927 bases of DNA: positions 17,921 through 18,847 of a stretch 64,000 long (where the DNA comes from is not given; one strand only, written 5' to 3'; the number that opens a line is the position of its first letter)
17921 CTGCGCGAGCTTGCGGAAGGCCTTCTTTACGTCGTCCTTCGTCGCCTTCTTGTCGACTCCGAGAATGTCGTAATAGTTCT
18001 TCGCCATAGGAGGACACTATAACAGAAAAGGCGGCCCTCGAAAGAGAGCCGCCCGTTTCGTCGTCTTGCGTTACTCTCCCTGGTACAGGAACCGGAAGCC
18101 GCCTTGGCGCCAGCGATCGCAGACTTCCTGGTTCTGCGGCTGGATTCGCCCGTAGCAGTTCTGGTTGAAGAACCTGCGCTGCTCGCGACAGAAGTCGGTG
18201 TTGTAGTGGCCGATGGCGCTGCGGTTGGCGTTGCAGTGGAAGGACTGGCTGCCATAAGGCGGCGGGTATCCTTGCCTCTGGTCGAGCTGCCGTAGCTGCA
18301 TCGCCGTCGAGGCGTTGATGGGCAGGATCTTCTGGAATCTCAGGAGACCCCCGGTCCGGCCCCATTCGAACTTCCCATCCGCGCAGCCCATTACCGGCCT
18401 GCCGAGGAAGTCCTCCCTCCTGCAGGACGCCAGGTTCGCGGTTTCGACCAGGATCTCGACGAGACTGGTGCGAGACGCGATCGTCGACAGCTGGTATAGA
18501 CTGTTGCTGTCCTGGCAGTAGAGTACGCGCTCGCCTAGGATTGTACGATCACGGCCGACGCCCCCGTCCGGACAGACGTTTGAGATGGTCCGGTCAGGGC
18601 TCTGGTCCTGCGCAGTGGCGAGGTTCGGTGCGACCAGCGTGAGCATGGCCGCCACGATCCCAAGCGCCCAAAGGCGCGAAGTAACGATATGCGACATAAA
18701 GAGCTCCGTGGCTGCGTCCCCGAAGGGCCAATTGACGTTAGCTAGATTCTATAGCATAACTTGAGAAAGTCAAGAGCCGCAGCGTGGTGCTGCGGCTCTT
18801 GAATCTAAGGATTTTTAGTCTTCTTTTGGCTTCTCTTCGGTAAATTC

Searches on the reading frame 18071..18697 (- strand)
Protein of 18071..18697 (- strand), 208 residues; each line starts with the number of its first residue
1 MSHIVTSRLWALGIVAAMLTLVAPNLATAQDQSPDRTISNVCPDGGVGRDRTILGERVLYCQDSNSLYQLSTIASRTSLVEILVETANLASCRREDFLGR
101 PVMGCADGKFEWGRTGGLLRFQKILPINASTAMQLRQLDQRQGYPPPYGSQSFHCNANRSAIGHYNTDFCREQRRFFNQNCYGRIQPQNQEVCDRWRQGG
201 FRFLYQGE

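Call 37: search_protein_families(library=pfam, proteins=[window:18071-18697:-], max_evalue=0.01)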
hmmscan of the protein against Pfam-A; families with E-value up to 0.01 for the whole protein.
window:18071-18697:- (208 aa): 0 families

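Call 62: search_solved_structures(query=window:18071-18697:-, max_evalue=1)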
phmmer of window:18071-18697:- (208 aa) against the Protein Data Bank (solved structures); distinct sequences matched with E-value up to 1: 0.
